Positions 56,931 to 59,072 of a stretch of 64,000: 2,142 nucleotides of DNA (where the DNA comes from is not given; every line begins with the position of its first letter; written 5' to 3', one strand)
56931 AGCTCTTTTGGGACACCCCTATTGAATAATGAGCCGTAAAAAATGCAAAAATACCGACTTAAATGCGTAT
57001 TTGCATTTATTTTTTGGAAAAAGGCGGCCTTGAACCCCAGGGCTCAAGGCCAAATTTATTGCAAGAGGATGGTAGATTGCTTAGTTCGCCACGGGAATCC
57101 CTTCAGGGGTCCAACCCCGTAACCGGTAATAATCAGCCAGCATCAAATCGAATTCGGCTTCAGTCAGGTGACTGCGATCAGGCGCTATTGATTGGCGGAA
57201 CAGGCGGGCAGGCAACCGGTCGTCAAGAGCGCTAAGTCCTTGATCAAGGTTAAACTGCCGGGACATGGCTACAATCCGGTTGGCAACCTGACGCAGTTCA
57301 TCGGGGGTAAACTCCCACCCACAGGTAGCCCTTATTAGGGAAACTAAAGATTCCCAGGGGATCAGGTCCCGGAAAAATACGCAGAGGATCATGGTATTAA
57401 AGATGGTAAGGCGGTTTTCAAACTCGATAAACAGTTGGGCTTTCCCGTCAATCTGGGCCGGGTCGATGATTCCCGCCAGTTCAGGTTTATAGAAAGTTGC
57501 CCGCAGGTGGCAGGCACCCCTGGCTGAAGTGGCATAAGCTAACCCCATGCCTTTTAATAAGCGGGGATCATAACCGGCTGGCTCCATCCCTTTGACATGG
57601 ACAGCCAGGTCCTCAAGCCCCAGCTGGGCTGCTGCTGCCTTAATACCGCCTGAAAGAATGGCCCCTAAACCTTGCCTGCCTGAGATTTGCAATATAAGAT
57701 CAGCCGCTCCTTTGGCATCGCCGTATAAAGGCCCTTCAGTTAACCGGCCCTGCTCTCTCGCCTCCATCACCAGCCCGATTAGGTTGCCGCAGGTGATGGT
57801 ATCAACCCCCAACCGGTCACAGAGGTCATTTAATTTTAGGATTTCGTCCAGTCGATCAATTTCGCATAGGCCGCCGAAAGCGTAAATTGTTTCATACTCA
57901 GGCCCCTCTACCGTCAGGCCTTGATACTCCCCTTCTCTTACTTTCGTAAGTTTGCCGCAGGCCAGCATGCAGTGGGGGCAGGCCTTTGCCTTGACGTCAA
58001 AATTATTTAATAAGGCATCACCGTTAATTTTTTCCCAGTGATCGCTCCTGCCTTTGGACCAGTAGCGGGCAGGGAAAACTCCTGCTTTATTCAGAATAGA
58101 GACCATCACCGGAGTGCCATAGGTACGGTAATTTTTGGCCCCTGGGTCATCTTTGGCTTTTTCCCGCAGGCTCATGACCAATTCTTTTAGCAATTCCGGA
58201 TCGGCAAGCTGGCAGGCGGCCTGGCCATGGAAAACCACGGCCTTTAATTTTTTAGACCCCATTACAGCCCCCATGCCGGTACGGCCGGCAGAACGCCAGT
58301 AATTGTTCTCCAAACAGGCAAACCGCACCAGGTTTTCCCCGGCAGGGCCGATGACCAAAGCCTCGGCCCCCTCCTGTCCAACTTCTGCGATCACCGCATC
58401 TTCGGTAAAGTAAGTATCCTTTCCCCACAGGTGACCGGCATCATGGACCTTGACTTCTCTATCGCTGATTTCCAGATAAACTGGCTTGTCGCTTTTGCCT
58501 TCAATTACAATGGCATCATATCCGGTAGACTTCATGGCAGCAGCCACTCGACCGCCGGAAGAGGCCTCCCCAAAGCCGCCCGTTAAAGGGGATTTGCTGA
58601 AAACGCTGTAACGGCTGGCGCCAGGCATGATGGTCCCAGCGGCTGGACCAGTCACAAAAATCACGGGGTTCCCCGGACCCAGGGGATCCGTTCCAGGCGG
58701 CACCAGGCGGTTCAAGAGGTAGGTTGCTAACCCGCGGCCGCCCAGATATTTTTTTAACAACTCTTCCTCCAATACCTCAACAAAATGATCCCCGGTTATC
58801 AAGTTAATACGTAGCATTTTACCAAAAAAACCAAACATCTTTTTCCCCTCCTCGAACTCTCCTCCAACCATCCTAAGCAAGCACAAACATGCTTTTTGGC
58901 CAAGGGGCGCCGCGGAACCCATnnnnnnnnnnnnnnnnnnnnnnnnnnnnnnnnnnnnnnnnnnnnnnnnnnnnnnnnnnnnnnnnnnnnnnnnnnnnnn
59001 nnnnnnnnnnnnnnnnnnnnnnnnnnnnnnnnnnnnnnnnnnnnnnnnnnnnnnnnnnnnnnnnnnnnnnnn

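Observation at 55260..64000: Sigma-54 controlled aminotransferase plus tungsten AOR plus permease module next to an ADP-forming acyl-CoA synthetase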

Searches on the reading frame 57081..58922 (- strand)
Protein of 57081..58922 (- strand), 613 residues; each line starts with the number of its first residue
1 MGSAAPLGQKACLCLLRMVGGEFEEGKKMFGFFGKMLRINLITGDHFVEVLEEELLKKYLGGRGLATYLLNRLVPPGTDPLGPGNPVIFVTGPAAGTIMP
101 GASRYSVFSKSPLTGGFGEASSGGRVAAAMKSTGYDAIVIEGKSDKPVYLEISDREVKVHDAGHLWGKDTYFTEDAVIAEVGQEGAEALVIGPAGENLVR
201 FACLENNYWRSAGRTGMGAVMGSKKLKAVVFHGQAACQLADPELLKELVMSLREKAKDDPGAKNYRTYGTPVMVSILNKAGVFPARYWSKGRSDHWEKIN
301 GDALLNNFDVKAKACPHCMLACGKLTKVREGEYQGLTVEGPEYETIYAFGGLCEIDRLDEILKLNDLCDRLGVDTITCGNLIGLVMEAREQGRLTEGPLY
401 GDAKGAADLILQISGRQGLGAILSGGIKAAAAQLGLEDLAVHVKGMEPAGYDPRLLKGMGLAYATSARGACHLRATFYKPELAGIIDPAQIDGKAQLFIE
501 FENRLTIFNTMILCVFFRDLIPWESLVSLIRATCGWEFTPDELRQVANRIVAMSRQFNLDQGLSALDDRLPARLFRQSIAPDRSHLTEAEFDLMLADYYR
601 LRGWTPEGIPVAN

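Call 6: search_protein_families(library=pfam, proteins=[window:57081-58922:-])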
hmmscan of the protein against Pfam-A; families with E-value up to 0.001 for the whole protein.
window:57081-58922:- (613 aa): 2 families
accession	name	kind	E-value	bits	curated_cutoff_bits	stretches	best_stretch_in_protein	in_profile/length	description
PF01314.23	AFOR_C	-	8.9e-117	390.9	27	1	248-610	2-375/385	Aldehyde ferredoxin oxidoreductase, domains 2 & 3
PF02730.20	AFOR_N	-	2.4e-79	266.1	29.8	1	34-233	1-198/199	Aldehyde ferredoxin oxidoreductase, N-terminal domain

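Call 7: search_protein_families(library=ncbifam, proteins=[window:57081-58922:-])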
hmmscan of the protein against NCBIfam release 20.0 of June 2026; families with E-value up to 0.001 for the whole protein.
window:57081-58922:- (613 aa): 2 families
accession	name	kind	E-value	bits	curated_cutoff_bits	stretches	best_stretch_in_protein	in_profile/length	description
NF007354.0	PRK09849.1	equivalog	1.8e-55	188.8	868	1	28-249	4-223/703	aldehyde ferredoxin oxidoreductase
NF040818.1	GAPOR_Arch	equivalog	2.9e-11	42.4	1300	1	78-153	45-119/654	glyceraldehyde-3-phosphate:ferredoxin oxidoreductase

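Call 11: find_encoding_contigs(protein=window:57081-58922:-, flank=10000, max_places=4)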
Protein window:57081-58922:- (613 aa): no gene with exactly this product is on record in the collection.

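Call 12: find_related_loci(query=window:57084-58922:-, collection=genome_contigs, flank=10000)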
Query window:57084-58922:- (613 aa) in genome_contigs; peptide patterns used: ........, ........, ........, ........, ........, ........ (x = any residue, [..] = any of these).
64 stretches matched a pattern; 24 encode a relative of the query (tblastn E <= 1e-3); 24 distinct loci.
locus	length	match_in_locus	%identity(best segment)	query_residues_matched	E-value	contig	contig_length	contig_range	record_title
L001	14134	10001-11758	57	24-610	0e+0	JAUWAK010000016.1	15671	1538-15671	MAG: Candidatus Aerophobetes bacterium isolate CSMAG_1292 CSMAG_1292_k141_3016_length_15671_cov_13.4907, whole genome sh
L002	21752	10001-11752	53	29-611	0e+0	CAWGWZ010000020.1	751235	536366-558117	MAG: uncultured delta proteobacterium isolate MFD04408.bin.3.38 genome assembly, contig: contig_3974, whole genome shotg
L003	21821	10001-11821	51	8-611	0e+0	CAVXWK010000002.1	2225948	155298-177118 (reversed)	MAG: uncultured delta proteobacterium isolate MFD04492.bin.2.7 genome assembly, contig: contig_9170, whole genome shotgu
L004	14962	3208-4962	52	28-611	0e+0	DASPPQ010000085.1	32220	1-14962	MAG TPA_asm: Thermodesulfobacteriota bacterium isolate SMAG_U12177 k141_1773841, whole genome shotgun sequence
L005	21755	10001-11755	52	27-610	0e+0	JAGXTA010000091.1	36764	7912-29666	MAG: Deltaproteobacteria bacterium isolate CROMO_BS_46_3 c_000000564077, whole genome shotgun sequence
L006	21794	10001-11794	51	16-610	0e+0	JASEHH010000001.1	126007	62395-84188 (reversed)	MAG: Thermodesulfobacteriota bacterium isolate Yes70-18 NODE_10_length_126007_cov_54.947512, whole genome shotgun sequen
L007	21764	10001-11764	52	24-610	0e+0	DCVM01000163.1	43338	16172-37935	MAG TPA_asm: Syntrophaceae bacterium UBA2188 UBA2188_contig_6993, whole genome shotgun sequence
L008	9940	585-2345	51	25-610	0e+0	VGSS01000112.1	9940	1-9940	MAG: Deltaproteobacteria bacterium isolate K_DeepCast_250m_m2_302 K_DeepCast_250m_m2_302_Ga0194125_10014770, whole genom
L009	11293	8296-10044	51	29-610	0e+0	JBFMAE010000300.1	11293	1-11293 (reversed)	MAG: Thermodesulfobacteriota bacterium isolate MAG130 MAG130_300, whole genome shotgun sequence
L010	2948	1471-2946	58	7-499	0e+0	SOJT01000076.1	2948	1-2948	MAG: Candidatus Aerophobetes bacterium isolate E44_bin3 NODE_27255_length_2948_cov_22.170066, whole genome shotgun seque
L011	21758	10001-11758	49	28-610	0e+0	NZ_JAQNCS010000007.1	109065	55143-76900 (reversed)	Deferribacter abyssi strain JR contig00007, whole genome shotgun sequence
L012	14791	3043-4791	48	29-610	0e+0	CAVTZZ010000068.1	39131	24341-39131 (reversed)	MAG: uncultured delta proteobacterium isolate MFD04408.bin.2.108 genome assembly, contig: contig_67837, whole genome sho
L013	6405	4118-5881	38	32-611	1e-124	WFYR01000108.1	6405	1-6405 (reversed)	MAG: Mesoaciditoga sp. isolate S142_12 k151_84701, whole genome shotgun sequence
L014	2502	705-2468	38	32-611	7e-131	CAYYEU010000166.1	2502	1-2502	MAG TPA_asm: uncultured Mesoaciditoga sp. isolate binchicken_co164_49 genome assembly, contig: NODE_32135_length_2502_co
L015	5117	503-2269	38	32-612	5e-123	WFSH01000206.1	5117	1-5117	MAG: Mesoaciditogaceae bacterium isolate S016_36_esom k151_577092, whole genome shotgun sequence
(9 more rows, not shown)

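Call 14: find_homologous_proteins(query=window:57084-58922:-, max_evalue=1e-50)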
Query window:57084-58922:- (613 aa): 7989 proteins with E <= 1e-50 among 8000 candidates; the best 120 are listed.
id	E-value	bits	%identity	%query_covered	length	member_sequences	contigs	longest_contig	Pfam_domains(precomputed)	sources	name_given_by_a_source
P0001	1.5e-265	901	66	95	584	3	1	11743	PF02730.21,PF01314.24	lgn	-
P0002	8.9e-265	898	65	95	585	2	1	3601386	PF02730.21,PF01314.24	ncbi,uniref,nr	ncbi:Aldehyde ferredoxin oxidoreductase [Desulfofundulus kuznetsovii DSM 6115]|uniref:Aldehyde ferre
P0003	2.8e-262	890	65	95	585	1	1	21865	PF02730.21,PF01314.24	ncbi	-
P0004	3.0e-261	886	64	95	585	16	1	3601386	PF02730.21,PF01314.24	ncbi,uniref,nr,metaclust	ncbi:Aldehyde ferredoxin oxidoreductase [Desulfofundulus kuznetsovii DSM 6115]|uniref:Aldehyde ferre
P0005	1.8e-255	867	64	95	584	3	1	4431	PF02730.21,PF01314.24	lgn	-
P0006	9.5e-255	865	63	95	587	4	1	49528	PF02730.21,PF01314.24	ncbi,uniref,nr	ncbi:aldehyde ferredoxin oxidoreductase [Carboxydothermus pertinax]|uniref:Aldehyde ferredoxin oxido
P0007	9.7e-254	862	63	95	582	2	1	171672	PF02730.21,PF01314.24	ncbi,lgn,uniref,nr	ncbi:aldehyde:ferredoxin oxidoreductase [Desulfofundulus thermobenzoicus]|uniref:Aldehyde:ferredoxin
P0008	8.0e-252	855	63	95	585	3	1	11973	PF02730.21,PF01314.24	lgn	-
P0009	4.6e-251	853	63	95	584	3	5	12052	PF02730.21,PF01314.24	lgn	-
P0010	6.9e-251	852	63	95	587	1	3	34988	PF02730.21,PF01314.24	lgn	-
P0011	2.5e-250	850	64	95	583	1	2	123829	PF02730.21,PF01314.24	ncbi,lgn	-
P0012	5.0e-249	846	62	95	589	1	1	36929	PF02730.21,PF01314.24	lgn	-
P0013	1.9e-248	844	61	95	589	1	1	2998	PF02730.21,PF01314.24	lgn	-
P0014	3.0e-248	844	63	95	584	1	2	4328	PF02730.21,PF01314.24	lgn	-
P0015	9.3e-248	842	63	95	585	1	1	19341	PF02730.21,PF01314.24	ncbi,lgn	ncbi:MAG: aldehyde ferredoxin oxidoreductase family protein [Bacillota bacterium]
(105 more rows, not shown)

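Call 15: find_encoding_contigs(protein=P0002, flank=8000, max_places=2)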
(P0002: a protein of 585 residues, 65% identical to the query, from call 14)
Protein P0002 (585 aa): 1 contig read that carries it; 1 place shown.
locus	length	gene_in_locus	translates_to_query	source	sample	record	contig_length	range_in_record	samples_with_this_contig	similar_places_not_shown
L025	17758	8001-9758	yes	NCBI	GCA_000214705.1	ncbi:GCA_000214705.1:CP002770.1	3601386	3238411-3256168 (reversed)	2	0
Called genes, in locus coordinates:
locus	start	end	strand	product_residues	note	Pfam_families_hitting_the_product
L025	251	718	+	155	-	PF07331:TctB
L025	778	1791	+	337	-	PF03401:TctC, PF12974:Phosphonate-bd (faint)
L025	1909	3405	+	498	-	PF01970:TctA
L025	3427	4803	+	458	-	PF03972:MmgE_PrpD_N, PF19305:MmgE_PrpD_C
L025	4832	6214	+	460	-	PF00939:Na_sulph_symp, PF03600:CitMHS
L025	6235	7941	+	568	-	PF00890:FAD_binding_2, PF01134:GIDA (faint), PF01266:DAO, PF03486:HI0933_like (weak), PF07992:Pyr_redox_2 (faint), PF12831:FAD_oxidored, PF02910:Succ_DH_flav_C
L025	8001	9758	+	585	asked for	PF02730:AFOR_N, PF01314:AFOR_C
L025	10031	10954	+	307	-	PF02445:NadA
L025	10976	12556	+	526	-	PF00890:FAD_binding_2, PF01266:DAO, PF07992:Pyr_redox_2 (faint), PF02910:Succ_DH_flav_C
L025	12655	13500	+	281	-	PF02749:QRPTase_N, PF01729:QRPTase_C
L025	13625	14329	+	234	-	PF00392:GntR, PF07729:FCD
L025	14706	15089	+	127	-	PF01022:HTH_5, PF12840:HTH_20, PF13412:HTH_24 (weak)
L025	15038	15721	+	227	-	PF07853:DUF1648, PF13630:SdpI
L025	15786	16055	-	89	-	-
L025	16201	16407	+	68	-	-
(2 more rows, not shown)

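Call 16: find_encoding_contigs(protein=P0001, flank=8000, max_places=2)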
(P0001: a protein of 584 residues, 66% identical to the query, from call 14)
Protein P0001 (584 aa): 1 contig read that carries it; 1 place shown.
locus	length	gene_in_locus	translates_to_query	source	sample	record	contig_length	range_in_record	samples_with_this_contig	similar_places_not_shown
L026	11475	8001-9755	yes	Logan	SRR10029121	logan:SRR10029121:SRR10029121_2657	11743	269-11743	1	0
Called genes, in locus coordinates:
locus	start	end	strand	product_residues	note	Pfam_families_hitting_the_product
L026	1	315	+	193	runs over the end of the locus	?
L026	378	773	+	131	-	PF13183:Fer4_8 (weak), PF00037:Fer4 (weak), PF13237:Fer4_10, PF14697:Fer4_21, PF12838:Fer4_7, PF13187:Fer4_9, PF25160:LdpA_Fe-S-bd (weak), PF00037:Fer4, +6 more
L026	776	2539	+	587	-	PF02730:AFOR_N, PF01314:AFOR_C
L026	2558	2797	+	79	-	PF14451:Ub-Mut7C, PF02597:ThiS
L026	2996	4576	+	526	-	PF00474:SSF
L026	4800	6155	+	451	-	PF00202:Aminotran_3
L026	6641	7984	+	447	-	PF00202:Aminotran_3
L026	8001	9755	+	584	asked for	PF02730:AFOR_N, PF01314:AFOR_C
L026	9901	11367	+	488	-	PF00989:PAS (weak), PF08448:PAS_4, PF13426:PAS_9, PF00158:Sigma54_activat, PF14532:Sigma54_activ_2, PF07724:AAA_2 (weak), PF07728:AAA_5 (weak), PF25601:AAA_lid_14, +2 more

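Call 17: find_encoding_contigs(protein=P0006, flank=8000, max_places=2)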
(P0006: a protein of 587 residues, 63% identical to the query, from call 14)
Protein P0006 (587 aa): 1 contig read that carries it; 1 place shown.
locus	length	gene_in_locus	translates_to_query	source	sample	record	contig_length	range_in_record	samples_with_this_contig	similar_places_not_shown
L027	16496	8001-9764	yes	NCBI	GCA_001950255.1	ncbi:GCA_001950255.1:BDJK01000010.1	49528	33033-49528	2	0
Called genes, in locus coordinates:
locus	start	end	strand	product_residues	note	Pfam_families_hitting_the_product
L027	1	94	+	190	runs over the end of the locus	-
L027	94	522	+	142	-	-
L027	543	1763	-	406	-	PF05975:EcsB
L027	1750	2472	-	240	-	PF00005:ABC_tran, PF13304:AAA_21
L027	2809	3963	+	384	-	PF02595:Gly_kinase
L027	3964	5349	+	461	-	PF02447:GntP_permease, PF03600:CitMHS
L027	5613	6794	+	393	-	PF05651:Diacid_rec, PF17853:GGDEF_2, PF13556:HTH_30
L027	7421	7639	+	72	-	PF00872:Transposase_mut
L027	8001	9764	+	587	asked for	PF02730:AFOR_N, PF01314:AFOR_C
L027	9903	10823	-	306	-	PF00126:HTH_1, PF03466:LysR_substrate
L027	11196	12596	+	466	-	PF00939:Na_sulph_symp, PF03600:CitMHS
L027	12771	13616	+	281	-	PF05681:Fumerase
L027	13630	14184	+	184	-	PF05683:Fumerase_C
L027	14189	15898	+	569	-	PF00890:FAD_binding_2, PF07992:Pyr_redox_2 (faint), PF03486:HI0933_like (weak), PF02910:Succ_DH_flav_C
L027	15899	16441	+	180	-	PF13085:Fer2_3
